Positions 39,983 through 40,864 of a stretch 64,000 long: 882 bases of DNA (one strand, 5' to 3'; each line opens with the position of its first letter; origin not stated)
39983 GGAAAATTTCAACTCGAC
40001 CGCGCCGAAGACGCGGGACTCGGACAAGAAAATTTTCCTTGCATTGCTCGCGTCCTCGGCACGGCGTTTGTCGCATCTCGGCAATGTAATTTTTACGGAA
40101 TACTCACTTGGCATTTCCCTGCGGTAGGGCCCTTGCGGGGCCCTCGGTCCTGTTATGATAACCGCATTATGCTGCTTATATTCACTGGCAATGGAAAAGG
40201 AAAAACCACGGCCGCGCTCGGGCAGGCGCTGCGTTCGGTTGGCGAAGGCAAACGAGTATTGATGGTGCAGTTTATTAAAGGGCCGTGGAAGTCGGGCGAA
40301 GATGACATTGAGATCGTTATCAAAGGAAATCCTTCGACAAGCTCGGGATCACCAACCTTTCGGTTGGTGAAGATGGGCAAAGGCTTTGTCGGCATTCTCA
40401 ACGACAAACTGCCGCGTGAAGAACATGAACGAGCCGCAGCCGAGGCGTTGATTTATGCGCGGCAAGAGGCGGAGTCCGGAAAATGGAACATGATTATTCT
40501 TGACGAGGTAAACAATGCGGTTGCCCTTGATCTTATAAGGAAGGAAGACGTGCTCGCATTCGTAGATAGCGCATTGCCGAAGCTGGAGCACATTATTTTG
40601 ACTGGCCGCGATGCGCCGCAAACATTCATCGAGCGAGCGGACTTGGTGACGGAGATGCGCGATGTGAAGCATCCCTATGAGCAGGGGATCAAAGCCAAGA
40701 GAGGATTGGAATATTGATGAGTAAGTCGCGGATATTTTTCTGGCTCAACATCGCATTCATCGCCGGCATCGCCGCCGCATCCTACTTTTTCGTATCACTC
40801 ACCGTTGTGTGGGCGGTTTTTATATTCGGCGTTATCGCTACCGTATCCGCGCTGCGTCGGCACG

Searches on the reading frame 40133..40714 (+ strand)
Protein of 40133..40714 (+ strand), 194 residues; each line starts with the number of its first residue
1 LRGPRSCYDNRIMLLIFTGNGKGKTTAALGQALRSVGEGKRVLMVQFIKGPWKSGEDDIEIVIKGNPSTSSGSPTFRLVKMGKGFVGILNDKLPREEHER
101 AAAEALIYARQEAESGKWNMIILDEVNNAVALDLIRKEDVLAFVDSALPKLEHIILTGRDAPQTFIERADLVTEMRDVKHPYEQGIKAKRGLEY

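Call 35: search_protein_families(library=pfam, proteins=[window:40133-40714:+], max_evalue=0.01)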
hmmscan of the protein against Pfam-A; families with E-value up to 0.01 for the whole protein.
window:40133-40714:+ (194 aa): 1 family
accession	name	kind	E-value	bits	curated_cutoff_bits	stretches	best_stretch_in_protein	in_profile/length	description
PF02572.21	CobA_CobO_BtuR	-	1.2e-54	185.6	25.7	1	13-194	4-172/172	ATP:corrinoid adenosyltransferase BtuR/CobO/CobP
